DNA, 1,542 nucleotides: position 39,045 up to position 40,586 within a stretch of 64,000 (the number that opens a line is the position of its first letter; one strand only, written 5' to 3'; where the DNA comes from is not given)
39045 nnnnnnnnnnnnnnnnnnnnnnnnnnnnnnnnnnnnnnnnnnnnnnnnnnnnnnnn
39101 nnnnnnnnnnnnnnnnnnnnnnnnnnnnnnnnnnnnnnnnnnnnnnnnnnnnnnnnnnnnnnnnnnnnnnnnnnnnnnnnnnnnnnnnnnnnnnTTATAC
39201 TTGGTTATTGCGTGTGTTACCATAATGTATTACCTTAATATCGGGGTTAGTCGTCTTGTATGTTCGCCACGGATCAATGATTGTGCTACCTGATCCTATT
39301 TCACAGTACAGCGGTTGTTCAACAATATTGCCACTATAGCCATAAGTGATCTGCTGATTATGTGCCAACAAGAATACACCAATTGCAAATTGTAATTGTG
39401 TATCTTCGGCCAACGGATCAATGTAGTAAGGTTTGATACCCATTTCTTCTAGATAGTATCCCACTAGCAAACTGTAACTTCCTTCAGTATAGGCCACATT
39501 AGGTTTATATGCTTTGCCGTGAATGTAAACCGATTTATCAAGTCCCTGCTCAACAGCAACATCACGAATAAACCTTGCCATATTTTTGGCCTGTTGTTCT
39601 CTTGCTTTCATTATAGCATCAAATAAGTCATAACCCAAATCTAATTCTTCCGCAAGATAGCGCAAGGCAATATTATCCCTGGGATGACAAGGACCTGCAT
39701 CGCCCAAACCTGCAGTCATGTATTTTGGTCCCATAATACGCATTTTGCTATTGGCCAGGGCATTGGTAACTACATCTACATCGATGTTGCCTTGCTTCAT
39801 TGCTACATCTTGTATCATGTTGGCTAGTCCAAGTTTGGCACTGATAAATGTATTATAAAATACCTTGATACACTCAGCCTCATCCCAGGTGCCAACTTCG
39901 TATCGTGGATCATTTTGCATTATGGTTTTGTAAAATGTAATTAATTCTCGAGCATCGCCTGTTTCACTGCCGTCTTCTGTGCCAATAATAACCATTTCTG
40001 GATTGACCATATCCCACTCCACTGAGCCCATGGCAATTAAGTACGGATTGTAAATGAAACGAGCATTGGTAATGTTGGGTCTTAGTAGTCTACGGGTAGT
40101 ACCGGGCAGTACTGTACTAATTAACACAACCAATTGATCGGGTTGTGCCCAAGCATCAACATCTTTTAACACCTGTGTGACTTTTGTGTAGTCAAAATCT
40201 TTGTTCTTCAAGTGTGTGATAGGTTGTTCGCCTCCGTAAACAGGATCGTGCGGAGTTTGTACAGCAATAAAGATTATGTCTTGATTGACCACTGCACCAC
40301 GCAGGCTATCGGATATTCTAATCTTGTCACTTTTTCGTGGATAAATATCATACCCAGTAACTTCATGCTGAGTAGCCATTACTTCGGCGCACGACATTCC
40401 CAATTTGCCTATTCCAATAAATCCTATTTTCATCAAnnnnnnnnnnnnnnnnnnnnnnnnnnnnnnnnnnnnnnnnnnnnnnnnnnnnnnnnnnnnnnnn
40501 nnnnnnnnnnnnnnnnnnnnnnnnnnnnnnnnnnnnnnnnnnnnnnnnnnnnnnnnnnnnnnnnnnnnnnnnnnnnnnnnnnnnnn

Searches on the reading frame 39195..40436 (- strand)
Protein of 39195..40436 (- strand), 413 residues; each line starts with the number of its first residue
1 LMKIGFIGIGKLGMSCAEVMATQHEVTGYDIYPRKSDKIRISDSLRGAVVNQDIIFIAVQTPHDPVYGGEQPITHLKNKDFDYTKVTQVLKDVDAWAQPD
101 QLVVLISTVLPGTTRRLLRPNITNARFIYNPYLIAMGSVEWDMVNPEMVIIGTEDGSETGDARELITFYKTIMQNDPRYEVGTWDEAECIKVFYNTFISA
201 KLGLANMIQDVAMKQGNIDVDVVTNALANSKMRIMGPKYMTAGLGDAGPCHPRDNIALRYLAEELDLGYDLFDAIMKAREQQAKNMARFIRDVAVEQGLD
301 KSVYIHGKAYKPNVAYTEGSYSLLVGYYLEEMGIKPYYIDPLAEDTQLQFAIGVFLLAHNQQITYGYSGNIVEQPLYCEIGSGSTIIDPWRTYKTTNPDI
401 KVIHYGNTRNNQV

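Call 51: search_protein_families(library=pfam, proteins=[window:39195-40436:-], max_evalue=0.001)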
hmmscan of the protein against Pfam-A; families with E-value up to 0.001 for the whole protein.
window:39195-40436:- (413 aa): 3 families
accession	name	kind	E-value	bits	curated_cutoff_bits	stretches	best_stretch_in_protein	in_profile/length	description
PF03721.20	UDPG_MGDP_dh_N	-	4e-17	62.8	27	1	37-159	62-181/187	UDP-glucose/GDP-mannose dehydrogenase family, NAD binding domain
PF00984.24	UDPG_MGDP_dh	-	1.2e-15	57.8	25.4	1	186-277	2-90/94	UDP-glucose/GDP-mannose dehydrogenase family, central domain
PF03446.21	NAD_binding_2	-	7.1e-05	23.3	21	1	3-117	1-103/161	NAD binding domain of 6-phosphogluconate dehydrogenase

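Call 52: search_protein_families(library=phrogs, proteins=[window:39195-40436:-], max_evalue=0.00001)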
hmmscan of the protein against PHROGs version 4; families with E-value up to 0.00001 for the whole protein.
window:39195-40436:- (413 aa): 1 family
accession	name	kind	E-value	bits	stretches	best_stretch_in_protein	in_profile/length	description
phrog_9148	-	other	4.1e-97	326.6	1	2-365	1-357/382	UDP-glucose dehydrogenase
